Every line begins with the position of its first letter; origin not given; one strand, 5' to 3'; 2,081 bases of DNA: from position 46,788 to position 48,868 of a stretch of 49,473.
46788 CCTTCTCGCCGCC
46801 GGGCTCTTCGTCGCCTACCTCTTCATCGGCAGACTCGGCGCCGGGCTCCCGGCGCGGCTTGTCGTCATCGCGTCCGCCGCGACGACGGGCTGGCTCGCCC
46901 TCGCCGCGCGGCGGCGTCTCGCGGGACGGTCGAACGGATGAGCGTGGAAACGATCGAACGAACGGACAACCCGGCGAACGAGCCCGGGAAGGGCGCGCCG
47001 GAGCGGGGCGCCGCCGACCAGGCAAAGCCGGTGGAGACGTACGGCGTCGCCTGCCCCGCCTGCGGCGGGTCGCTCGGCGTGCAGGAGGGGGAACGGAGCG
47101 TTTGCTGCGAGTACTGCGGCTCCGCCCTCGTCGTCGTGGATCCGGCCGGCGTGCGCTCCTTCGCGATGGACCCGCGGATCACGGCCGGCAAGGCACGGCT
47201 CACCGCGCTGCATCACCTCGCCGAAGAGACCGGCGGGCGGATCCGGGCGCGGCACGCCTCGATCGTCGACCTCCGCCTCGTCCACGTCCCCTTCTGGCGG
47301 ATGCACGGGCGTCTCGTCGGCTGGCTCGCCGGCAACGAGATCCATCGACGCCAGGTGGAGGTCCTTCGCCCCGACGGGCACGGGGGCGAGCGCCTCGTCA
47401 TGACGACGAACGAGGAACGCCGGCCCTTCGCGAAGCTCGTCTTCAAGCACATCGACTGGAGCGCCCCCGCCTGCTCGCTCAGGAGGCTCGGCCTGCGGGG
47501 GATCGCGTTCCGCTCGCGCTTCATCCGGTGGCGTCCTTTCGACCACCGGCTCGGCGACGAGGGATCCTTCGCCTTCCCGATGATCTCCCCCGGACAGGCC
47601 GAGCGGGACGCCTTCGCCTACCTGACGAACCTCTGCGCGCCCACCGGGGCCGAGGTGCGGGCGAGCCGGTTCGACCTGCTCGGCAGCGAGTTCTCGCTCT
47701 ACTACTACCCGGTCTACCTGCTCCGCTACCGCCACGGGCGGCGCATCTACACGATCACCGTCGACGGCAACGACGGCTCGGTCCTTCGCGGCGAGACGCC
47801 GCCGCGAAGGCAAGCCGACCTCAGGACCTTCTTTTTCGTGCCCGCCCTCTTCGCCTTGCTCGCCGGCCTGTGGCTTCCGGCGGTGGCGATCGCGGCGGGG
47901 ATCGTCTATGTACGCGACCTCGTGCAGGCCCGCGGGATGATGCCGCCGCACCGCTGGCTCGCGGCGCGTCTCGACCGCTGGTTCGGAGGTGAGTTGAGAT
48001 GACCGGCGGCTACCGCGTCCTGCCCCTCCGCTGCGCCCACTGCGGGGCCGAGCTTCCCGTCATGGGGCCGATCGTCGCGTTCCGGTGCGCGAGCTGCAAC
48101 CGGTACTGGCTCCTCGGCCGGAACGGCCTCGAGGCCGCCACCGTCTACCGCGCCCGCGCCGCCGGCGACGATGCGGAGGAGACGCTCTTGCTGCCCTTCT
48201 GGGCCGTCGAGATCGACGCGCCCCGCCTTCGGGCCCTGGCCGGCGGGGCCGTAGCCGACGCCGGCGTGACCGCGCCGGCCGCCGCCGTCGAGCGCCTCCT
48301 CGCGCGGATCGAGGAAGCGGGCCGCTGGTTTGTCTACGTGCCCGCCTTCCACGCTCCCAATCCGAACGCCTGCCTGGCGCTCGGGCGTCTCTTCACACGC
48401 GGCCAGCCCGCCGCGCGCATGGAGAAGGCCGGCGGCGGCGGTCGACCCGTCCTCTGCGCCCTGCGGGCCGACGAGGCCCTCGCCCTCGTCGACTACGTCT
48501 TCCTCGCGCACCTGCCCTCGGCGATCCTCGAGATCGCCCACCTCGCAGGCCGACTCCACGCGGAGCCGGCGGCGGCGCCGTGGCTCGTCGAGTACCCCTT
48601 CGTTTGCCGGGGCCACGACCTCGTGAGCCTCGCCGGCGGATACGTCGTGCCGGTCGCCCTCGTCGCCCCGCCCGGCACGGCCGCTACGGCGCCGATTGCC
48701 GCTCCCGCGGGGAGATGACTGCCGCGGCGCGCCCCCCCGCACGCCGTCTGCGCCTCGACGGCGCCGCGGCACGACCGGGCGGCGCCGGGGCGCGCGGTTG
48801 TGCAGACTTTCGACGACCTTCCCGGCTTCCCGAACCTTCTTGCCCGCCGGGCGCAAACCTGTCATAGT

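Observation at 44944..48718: Sigma-54-driven YdjI/SPFH plus triple zinc-ribbon operon, a Psp-like membrane-stress module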

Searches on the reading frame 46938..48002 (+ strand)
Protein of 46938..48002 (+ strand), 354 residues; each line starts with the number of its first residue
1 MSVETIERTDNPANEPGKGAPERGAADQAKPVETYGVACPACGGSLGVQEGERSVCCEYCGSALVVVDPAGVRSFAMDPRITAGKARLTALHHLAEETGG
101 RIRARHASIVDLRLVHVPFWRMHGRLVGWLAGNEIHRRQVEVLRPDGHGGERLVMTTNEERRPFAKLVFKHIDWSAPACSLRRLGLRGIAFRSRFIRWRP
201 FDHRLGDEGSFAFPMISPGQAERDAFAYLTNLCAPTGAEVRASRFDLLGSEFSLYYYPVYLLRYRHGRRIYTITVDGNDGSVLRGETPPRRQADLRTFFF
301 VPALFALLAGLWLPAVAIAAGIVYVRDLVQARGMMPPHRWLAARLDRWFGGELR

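Call 5: search_protein_families(library=pfam, proteins=[window:46938-48002:+], max_evalue=0.1)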
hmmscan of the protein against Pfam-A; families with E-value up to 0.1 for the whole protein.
window:46938-48002:+ (354 aa): 0 families

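Call 11: search_protein_families(library=ncbifam, proteins=[window:46938-48002:+], max_evalue=0.1)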
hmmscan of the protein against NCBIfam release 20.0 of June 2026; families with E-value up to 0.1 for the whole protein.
window:46938-48002:+ (354 aa): 0 families

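Call 24: search_protein_families(library=padloc, proteins=[window:46938-48002:+], max_evalue=0.01)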
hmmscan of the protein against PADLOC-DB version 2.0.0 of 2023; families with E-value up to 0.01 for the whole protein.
window:46938-48002:+ (354 aa): 0 families

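Call 28: find_homologous_proteins(query=window:46938-48002:+, max_evalue=0.001)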
Query window:46938-48002:+ (354 aa): 89 proteins with E <= 0.001 among 8000 candidates.
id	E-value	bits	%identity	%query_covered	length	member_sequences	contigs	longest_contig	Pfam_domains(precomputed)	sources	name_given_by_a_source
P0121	7.6e-242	820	100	100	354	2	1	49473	-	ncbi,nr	ncbi:MAG: hypothetical protein JW876_06140 [Candidatus Krumholzibacteriota bacterium]|nr:hypothetica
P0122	3.1e-173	594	76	100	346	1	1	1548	-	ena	-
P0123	1.6e-172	592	76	95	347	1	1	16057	-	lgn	-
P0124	8.2e-138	478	60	99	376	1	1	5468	-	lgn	-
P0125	5.9e-137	475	61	95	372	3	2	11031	-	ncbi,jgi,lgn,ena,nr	ncbi:MAG TPA: hypothetical protein VMX58_13530 [Patescibacteria group bacterium]|nr:hypothetical pro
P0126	1.8e-136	473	58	97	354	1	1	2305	-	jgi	jgi:hypothetical protein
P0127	1.1e-134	468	62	91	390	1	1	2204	-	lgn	-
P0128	1.6e-134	467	60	95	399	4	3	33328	-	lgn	-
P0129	1.7e-134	467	60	95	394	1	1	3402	-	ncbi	-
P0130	1.8e-134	467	59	97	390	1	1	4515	-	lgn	-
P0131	2.8e-133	463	59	97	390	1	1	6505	-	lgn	-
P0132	4.7e-133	462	61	90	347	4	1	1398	-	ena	-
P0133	4.9e-133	462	59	99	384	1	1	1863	-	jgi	jgi:hypothetical protein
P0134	8.7e-132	458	57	99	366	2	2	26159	-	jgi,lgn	jgi:DNA-directed RNA polymerase subunit RPC12/RpoP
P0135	2.8e-129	450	57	96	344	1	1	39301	-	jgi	jgi:hypothetical protein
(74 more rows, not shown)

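Call 45: predict_structure(alignment_id=A1)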
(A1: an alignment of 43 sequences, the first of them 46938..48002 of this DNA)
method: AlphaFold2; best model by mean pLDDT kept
length: 354 residues; sequences in the alignment: 43
mean_pLDDT: 78.6   pTM: 0.62
mean pLDDT of the five models: 78.6, 76.8, 76.8, 76.2, 75.7
residues with pLDDT >= 90: 111; 70-90: 153; 50-70: 59; < 50: 31
segments of 3 or more residues with pLDDT < 50: 1-14, 18-31
pLDDT, mean of each block of 10 residues (from residue 1): 35 45 41 63 67 74 66 78 95 92 86 90 88 92 83 90 93 81 64 61 64 79 84 88 86 86 91 92 89 76 91 92 92 87 79 53
secondary structure, 60 per line:
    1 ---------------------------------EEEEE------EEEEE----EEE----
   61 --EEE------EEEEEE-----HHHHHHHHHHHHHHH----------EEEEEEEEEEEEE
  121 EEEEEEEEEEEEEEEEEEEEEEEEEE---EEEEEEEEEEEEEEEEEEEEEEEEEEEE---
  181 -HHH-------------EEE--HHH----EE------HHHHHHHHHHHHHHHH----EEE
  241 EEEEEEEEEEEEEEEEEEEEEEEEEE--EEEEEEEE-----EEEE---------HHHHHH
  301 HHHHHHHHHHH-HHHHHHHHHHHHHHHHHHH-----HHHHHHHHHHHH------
elements in order: E34-38 E45-49 E54-56 E63-65 E72-77 H83-97 E108-146 E150-177 E198-200 H218-233 E238-266 E269-276 E282-285 H295-311 H313-331 H337-348

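Call 57: search_protein_representatives(alignment_id=A1)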
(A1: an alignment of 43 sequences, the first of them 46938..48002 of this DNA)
Query: 43 sequences, 355 profile positions. Proteins with E-value up to 0.001 (for the whole library): 1709; up to 1e-10: 251; up to 1e-30: 14. The best 150 are listed.
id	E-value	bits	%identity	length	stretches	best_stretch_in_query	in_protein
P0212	3.6e-153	525.9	-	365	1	16-354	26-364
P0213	1.7e-112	392.1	-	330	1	29-353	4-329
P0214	4.1e-77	275.8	-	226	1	130-353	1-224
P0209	2.3e-65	237.1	-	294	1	15-166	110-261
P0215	1.1e-55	205.2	-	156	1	17-150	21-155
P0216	4.6e-43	163.8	-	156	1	1-119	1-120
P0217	2.0e-35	138.7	-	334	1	37-297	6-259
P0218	2.1e-35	138.6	-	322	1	37-323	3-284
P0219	1.1e-34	136.2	-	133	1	226-352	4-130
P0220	7.2e-34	133.5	-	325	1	34-298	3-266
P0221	2.4e-33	131.8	-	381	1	27-316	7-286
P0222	5.8e-33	130.5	-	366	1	31-312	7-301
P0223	1.5e-31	125.9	-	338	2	28-140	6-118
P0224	3.3e-31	124.8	-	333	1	37-291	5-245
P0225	2.7e-30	121.7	-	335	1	36-297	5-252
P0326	3.9e-16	75.2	-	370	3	10-128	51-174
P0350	6.4e-15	71.2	-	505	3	27-127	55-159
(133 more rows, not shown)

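Call 61: search_solved_structures(query=A1, max_evalue=0.1)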
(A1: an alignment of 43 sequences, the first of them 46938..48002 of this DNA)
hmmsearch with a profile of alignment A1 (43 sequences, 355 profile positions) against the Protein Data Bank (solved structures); distinct sequences matched with E-value up to 0.1: 1.
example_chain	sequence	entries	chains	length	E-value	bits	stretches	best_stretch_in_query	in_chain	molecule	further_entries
4qiw_P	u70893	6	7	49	0.019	16.9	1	38-73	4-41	DNA-directed RNA polymerase subunit P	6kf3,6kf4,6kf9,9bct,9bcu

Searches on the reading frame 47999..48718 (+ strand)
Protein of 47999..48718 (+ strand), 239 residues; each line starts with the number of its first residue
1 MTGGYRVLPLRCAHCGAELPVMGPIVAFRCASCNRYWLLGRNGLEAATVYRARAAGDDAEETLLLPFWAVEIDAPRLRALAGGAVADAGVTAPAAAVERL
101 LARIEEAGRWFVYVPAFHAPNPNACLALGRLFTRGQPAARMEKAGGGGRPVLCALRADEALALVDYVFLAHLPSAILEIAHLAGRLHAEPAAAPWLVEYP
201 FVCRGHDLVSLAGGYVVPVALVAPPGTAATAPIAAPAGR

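Call 5: search_protein_families(library=pfam, proteins=[window:47999-48718:+], max_evalue=0.1)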
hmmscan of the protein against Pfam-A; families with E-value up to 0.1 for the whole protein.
window:47999-48718:+ (239 aa): 1 family
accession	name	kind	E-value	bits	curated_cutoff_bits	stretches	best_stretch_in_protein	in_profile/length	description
PF23547.1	Zn_ribbon_FGT1_1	-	0.023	14.7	27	1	10-34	3-27/35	FORGETTER1 first zinc ribbon domain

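Call 11: search_protein_families(library=ncbifam, proteins=[window:47999-48718:+], max_evalue=0.1)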
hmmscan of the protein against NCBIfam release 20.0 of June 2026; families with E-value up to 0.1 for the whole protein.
window:47999-48718:+ (239 aa): 0 families

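Call 24: search_protein_families(library=padloc, proteins=[window:47999-48718:+], max_evalue=0.01)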
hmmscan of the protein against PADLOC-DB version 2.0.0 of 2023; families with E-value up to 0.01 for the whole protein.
window:47999-48718:+ (239 aa): 0 families

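Call 31: find_homologous_proteins(query=window:47999-48718:+, max_evalue=0.001)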
Query window:47999-48718:+ (239 aa): 2 proteins with E <= 0.001 among 8000 candidates.
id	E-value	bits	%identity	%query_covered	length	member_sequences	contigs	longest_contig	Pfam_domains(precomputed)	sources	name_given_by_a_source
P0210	1.5e-141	489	96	93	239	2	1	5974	-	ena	-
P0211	1.4e-78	282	62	100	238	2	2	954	-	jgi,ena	-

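Call 71: predict_structure(alignment_id=A2)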
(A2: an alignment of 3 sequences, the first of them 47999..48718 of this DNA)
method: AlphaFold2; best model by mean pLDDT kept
length: 239 residues; sequences in the alignment: 3
mean_pLDDT: 41.9   pTM: 0.38
mean pLDDT of the five models: 41.9, 41.0, 39.1, 38.6, 37.1
residues with pLDDT >= 90: 0; 70-90: 1; 50-70: 63; < 50: 175
segments of 3 or more residues with pLDDT < 50: 1-14, 16-32, 36-44, 46-68, 108-110, 115-156, 174-239
pLDDT, mean of each block of 10 residues (from residue 1): 28 41 39 48 43 37 45 64 61 60 56 48 48 37 34 46 56 46 30 24 24 28 33 28
secondary structure, 60 per line:
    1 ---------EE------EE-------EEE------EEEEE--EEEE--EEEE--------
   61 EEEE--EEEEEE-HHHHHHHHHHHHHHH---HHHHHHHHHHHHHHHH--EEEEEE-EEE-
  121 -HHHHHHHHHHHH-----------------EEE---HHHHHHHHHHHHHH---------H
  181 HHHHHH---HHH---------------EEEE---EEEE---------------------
elements in order: E27-29 E36-40 E43-46 E49-52 E61-64 E67-72 H74-88 H92-107 E110-115 E117-119 H122-133 E151-153 H157-170 H180-186 E208-211 E215-218
